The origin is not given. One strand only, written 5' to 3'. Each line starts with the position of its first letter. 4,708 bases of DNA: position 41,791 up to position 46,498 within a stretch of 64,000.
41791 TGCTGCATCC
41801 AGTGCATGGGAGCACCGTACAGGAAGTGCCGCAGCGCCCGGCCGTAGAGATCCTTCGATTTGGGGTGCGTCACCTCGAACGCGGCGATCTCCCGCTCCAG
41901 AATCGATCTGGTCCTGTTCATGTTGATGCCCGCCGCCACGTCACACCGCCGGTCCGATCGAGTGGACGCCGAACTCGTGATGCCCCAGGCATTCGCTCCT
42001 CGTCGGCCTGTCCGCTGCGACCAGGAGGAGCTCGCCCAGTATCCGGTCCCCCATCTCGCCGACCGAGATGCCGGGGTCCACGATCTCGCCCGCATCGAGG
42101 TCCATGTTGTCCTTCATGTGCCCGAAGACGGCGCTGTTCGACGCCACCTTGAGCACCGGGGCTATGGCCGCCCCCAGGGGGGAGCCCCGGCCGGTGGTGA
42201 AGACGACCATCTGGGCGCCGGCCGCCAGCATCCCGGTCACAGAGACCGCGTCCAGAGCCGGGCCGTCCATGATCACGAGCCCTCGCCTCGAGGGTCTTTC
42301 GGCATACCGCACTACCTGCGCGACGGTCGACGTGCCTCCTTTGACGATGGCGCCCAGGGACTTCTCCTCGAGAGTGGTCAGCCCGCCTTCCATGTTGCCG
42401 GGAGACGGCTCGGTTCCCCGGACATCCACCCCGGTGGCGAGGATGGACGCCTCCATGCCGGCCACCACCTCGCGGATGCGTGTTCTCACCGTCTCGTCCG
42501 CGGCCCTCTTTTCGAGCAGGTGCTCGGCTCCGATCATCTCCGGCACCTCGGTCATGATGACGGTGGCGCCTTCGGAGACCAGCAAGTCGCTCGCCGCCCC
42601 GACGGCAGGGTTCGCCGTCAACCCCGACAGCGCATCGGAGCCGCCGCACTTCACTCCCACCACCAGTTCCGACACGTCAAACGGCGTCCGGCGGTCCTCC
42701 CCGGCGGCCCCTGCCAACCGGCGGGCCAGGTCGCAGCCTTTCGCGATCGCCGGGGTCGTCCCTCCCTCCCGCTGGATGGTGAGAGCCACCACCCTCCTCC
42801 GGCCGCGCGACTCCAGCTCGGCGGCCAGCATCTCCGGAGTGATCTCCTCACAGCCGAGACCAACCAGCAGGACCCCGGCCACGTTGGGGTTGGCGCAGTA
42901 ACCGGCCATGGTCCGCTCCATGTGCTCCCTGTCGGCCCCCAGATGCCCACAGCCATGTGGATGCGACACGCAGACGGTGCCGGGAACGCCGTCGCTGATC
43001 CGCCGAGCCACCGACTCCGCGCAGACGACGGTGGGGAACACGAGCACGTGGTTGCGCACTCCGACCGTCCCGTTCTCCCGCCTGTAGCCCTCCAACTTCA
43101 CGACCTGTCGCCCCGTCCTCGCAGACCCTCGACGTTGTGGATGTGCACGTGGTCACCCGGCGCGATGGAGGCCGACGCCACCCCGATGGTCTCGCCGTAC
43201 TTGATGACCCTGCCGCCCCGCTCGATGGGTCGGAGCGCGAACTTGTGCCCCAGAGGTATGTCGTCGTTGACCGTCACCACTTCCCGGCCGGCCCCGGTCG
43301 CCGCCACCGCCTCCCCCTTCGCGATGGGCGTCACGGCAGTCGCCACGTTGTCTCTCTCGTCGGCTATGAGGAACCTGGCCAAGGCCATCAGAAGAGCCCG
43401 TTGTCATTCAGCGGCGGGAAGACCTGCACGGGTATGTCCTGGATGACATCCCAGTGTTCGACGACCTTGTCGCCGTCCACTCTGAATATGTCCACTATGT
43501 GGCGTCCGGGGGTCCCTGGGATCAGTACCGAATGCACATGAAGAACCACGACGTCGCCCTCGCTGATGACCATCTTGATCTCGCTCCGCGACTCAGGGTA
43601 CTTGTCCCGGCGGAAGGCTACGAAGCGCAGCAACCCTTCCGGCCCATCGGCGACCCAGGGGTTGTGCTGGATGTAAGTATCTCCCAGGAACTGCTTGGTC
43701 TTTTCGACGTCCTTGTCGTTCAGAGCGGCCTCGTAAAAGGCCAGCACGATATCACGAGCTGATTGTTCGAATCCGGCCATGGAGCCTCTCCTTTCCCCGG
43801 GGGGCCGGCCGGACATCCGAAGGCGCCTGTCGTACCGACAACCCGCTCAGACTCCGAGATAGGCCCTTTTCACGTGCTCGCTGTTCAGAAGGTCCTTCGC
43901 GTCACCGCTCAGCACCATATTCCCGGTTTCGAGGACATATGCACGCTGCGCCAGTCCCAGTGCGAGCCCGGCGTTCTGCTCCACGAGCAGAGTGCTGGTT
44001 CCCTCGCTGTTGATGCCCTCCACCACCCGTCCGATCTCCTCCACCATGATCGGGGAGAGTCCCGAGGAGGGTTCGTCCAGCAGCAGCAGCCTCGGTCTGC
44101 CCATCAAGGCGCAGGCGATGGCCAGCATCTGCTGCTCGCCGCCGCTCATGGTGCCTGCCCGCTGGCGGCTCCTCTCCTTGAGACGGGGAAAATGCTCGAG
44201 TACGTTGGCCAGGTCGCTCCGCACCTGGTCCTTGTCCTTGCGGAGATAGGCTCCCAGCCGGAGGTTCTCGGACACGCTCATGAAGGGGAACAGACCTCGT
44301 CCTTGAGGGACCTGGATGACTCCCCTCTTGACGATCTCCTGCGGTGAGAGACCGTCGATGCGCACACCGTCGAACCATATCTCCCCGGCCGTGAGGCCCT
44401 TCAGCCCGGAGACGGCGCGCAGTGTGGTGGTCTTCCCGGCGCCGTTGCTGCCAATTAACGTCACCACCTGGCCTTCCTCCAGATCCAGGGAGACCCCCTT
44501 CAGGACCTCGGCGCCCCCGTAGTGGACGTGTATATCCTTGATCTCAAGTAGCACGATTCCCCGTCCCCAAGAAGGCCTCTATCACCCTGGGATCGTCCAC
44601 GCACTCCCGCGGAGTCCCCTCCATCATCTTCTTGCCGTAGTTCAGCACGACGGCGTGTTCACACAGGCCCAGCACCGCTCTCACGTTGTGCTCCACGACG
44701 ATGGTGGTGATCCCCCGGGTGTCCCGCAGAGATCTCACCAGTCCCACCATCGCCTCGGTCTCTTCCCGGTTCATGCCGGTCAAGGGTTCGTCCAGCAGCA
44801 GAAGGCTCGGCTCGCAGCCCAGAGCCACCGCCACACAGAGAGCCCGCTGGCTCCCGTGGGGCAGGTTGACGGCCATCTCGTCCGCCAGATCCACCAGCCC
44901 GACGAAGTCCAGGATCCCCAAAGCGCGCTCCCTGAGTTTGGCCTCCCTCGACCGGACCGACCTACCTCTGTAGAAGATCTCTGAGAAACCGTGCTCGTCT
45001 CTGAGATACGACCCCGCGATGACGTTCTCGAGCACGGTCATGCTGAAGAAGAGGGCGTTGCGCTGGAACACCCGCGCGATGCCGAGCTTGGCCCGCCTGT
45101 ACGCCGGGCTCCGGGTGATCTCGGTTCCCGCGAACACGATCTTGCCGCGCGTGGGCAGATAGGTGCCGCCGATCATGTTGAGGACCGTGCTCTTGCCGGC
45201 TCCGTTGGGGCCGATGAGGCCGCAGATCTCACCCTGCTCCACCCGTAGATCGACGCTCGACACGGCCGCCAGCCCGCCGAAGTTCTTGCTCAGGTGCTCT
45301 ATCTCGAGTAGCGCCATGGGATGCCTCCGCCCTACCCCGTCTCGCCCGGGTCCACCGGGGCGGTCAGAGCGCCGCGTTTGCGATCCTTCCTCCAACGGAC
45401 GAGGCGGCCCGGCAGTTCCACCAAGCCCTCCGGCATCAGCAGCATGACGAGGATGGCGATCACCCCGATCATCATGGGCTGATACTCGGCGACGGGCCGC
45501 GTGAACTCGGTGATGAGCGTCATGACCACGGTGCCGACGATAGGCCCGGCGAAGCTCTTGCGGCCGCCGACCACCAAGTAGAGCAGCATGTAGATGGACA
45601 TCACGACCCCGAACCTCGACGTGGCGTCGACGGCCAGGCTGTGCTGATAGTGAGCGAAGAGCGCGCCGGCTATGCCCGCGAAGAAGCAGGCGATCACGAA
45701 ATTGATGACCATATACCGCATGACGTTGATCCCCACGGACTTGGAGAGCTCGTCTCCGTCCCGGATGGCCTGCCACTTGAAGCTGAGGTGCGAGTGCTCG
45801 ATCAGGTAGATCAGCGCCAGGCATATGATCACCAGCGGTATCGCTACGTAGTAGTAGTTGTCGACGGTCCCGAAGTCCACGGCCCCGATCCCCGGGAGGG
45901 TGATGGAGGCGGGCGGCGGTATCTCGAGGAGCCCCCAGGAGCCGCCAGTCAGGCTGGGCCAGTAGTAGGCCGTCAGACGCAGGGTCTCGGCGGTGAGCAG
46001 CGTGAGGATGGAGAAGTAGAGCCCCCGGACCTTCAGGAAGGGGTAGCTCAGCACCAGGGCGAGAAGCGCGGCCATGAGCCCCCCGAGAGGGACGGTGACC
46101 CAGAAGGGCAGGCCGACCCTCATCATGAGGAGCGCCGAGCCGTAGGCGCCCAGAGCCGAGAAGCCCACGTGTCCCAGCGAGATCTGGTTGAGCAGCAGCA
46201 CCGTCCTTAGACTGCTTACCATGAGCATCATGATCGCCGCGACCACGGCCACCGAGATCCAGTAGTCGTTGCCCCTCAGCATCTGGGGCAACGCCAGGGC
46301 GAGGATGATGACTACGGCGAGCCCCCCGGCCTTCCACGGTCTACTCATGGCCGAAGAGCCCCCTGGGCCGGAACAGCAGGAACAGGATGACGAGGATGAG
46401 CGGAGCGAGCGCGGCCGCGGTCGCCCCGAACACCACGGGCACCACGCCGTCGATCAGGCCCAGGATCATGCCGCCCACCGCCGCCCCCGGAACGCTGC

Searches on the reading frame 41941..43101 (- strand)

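Call 46: search_protein_families(library=pfam, proteins=[window:41941-43101:-], max_evalue=0.0001)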
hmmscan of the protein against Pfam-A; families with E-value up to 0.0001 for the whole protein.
window:41941-43101:- (386 aa): 2 families
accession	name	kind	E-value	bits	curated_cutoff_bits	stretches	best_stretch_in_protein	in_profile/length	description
PF20629.2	GD_AH_C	-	7.3e-92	307.5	26.8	1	143-382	1-239/242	D-galactarate/Altronate dehydratase, C-terminal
PF04295.18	GD_AH_second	-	1.9e-40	138.5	27.3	1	5-132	1-134/136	D-galactarate dehydratase/Altronate hydrolase, second domain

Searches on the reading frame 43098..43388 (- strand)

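Call 47: search_protein_families(library=pfam, proteins=[window:43098-43388:-], max_evalue=0.0001)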
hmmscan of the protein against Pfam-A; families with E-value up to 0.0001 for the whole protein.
window:43098-43388:- (96 aa): 1 family
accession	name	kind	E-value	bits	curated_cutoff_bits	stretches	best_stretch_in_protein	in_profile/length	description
PF08666.17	SAF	-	2.3e-10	41.3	21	1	13-87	1-63/63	SAF domain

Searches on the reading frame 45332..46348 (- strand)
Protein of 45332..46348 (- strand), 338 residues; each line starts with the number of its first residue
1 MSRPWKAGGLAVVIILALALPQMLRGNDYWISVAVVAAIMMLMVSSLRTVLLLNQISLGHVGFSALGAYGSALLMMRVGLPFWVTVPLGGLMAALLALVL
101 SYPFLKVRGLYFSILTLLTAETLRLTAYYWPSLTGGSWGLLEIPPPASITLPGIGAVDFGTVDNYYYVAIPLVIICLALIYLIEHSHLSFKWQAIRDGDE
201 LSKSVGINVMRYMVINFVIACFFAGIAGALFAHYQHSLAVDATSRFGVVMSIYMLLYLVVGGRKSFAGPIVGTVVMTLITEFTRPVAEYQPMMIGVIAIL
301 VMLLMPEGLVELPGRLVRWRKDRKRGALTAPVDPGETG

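Call 47: search_protein_families(library=pfam, proteins=[window:45332-46348:-], max_evalue=0.0001)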
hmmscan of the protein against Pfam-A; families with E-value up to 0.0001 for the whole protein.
window:45332-46348:- (338 aa): 1 family
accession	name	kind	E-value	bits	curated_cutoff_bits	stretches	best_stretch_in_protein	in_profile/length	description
PF02653.21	BPD_transp_2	-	1.7e-32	113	26.8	1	31-305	3-268/269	Branched-chain amino acid transport system / permease component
